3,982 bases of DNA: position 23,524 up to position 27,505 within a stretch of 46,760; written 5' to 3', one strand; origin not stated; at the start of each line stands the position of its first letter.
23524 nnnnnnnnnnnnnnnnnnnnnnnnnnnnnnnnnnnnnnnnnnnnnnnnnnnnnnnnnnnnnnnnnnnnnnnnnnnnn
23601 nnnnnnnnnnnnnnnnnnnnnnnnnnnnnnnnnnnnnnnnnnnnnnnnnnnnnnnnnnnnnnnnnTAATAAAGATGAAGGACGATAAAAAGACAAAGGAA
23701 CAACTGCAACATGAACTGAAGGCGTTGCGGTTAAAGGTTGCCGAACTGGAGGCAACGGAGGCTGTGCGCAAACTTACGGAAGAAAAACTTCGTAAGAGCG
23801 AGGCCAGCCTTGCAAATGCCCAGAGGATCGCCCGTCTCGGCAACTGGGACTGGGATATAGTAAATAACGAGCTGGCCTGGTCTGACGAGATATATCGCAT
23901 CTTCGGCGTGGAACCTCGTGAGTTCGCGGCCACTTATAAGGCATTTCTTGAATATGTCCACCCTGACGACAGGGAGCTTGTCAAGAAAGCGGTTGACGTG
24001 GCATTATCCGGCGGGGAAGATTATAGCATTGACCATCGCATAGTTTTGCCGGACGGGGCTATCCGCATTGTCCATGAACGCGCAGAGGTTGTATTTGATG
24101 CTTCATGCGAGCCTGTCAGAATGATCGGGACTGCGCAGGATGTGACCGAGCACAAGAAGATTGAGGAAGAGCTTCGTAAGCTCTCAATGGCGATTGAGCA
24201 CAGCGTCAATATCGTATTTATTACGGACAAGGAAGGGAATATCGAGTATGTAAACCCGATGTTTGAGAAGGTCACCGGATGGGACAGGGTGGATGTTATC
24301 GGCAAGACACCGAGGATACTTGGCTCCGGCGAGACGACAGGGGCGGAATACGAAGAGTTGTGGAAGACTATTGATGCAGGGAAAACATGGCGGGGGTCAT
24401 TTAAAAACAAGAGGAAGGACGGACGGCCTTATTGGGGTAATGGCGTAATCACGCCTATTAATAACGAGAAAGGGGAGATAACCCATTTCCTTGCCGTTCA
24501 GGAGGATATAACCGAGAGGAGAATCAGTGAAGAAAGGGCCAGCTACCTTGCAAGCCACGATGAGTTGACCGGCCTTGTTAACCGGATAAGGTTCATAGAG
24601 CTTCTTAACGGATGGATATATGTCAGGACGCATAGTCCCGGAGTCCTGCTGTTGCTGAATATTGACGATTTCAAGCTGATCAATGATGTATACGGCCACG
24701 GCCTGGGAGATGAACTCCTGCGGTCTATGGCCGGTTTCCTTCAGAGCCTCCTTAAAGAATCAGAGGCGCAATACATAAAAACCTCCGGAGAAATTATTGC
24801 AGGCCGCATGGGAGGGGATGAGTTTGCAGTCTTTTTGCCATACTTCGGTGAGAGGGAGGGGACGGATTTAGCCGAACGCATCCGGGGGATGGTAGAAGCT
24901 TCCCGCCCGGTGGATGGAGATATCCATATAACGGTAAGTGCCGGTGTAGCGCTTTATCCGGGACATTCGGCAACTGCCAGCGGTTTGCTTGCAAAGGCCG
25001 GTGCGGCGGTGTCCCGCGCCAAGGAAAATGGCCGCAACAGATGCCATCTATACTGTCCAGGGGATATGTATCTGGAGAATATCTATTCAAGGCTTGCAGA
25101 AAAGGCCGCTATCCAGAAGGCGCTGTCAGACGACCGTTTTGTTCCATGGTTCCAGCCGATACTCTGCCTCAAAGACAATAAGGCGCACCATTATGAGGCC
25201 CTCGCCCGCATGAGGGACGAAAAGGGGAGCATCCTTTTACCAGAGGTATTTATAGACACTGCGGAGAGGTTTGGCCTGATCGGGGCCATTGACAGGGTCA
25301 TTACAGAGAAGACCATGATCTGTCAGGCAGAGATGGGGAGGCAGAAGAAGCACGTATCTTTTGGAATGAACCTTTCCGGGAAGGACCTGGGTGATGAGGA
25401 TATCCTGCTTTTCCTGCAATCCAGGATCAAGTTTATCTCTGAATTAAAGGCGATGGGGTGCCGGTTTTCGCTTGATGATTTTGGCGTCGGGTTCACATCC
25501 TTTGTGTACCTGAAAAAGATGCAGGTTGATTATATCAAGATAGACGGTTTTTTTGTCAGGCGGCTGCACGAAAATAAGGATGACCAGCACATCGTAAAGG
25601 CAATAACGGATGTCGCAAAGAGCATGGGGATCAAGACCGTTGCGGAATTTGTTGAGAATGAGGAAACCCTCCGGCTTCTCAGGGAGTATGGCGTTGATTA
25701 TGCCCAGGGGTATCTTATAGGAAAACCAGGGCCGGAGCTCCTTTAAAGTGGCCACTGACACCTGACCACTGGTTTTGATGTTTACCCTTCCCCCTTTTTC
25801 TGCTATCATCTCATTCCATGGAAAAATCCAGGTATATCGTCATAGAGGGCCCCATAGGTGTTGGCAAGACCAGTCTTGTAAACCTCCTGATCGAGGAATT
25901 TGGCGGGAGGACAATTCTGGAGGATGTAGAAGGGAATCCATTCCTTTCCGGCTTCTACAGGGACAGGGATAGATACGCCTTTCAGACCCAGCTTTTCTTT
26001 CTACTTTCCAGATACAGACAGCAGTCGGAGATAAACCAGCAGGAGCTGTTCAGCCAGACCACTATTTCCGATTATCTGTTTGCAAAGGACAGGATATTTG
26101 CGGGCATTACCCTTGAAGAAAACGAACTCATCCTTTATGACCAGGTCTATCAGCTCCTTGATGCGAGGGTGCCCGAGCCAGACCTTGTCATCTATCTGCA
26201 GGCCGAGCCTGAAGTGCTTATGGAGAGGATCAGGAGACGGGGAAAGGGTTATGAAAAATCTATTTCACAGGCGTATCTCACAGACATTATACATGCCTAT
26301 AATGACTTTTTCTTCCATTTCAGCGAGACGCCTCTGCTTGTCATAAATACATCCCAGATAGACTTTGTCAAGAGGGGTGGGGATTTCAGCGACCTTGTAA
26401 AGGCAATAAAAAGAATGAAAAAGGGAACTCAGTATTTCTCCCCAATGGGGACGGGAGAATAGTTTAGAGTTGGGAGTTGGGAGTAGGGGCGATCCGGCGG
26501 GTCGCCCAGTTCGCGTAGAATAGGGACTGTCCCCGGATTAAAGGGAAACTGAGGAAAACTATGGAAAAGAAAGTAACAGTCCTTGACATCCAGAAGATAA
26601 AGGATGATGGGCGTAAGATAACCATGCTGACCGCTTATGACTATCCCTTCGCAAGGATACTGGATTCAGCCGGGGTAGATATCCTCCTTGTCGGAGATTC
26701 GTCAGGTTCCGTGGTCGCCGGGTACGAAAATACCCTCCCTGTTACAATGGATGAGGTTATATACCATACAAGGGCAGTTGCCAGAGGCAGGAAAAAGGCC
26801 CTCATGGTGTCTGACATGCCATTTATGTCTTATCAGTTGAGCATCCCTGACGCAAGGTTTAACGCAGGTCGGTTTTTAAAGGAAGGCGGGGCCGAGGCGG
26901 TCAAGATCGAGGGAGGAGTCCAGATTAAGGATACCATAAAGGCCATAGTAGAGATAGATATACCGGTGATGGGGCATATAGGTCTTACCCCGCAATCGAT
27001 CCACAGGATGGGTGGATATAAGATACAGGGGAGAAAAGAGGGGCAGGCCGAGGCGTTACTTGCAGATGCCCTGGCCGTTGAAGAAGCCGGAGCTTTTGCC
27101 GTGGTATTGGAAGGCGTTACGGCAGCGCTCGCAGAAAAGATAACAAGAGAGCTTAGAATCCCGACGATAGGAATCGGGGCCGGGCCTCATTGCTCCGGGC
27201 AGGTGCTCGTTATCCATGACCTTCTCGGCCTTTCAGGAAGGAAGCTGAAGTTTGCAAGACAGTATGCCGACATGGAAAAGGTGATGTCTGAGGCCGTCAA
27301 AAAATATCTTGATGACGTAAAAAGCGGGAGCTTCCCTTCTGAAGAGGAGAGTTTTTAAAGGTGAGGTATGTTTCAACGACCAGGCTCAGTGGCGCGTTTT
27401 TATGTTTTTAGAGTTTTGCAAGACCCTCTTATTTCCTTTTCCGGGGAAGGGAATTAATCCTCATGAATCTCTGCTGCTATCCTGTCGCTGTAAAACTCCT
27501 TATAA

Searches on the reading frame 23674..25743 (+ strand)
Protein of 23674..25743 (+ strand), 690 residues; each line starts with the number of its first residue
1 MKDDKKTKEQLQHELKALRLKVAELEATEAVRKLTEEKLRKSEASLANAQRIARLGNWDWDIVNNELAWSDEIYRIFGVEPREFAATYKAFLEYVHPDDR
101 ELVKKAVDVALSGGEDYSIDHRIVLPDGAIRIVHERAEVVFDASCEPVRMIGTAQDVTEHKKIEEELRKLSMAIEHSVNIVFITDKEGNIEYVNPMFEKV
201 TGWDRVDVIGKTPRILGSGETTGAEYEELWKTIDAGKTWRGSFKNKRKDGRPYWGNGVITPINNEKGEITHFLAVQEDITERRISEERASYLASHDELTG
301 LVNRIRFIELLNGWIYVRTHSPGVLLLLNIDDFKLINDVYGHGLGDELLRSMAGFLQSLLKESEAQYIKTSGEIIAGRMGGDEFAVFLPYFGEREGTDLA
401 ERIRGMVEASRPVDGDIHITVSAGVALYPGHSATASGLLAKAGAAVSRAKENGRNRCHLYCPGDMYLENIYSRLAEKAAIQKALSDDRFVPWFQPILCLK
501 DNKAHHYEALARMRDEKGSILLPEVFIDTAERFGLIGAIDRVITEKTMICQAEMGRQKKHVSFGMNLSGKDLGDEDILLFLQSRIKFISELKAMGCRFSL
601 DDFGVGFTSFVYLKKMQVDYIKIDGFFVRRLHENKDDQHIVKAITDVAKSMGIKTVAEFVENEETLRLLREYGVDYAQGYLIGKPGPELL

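Call 89: search_protein_families(library=pfam, proteins=[window:23674-25743:+], max_evalue=0.00001)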
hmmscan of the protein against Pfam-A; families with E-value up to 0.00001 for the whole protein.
window:23674-25743:+ (690 aa): 6 families
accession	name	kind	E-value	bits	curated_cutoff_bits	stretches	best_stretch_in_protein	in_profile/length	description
PF00563.25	EAL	-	8.3e-57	192.7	31.3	2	586-685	137-236/236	EAL domain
PF08447.18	PAS_3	-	1.2e-34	118.9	25.6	2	67-154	2-89/89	PAS fold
PF00990.26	GGDEF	-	1.7e-31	109.6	23.8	1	293-456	1-161/161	Diguanylate cyclase, GGDEF domain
PF00989.32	PAS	-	1e-23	84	22.6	1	173-279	6-113/113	PAS fold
PF13426.13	PAS_9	-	5.6e-21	75.2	27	1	180-281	3-103/103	PAS domain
PF08448.16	PAS_4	-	2.5e-18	66.7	23.1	1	175-283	2-109/110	PAS fold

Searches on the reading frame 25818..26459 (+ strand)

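Call 89: search_protein_families(library=pfam, proteins=[window:25818-26459:+], max_evalue=0.00001)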
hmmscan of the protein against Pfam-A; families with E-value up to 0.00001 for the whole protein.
window:25818-26459:+ (214 aa): 3 families
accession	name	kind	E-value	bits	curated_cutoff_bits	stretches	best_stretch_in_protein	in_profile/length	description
PF01712.25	dNK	-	8.7e-40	137.1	27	1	7-199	1-200/203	Deoxynucleoside kinase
PF02223.23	Thymidylate_kin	-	2.1e-09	37.8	27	1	9-165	1-163/185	Thymidylate kinase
PF13238.12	AAA_18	-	6e-08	33.6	29.4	1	7-147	1-117/128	AAA domain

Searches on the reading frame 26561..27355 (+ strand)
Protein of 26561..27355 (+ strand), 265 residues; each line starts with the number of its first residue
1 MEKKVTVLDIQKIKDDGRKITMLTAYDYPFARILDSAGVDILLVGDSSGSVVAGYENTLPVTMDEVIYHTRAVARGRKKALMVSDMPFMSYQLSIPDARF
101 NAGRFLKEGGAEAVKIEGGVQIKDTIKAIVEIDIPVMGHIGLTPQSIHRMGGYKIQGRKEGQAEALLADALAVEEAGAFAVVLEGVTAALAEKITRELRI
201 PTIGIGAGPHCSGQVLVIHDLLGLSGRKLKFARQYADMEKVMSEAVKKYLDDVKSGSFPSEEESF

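Call 89: search_protein_families(library=pfam, proteins=[window:26561-27355:+], max_evalue=0.00001)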
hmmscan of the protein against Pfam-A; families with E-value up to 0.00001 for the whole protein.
window:26561-27355:+ (265 aa): 1 family
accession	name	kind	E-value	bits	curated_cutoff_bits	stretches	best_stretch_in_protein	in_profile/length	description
PF02548.21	Pantoate_transf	-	3.9e-116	387.4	28.7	1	4-261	1-259/259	Ketopantoate hydroxymethyltransferase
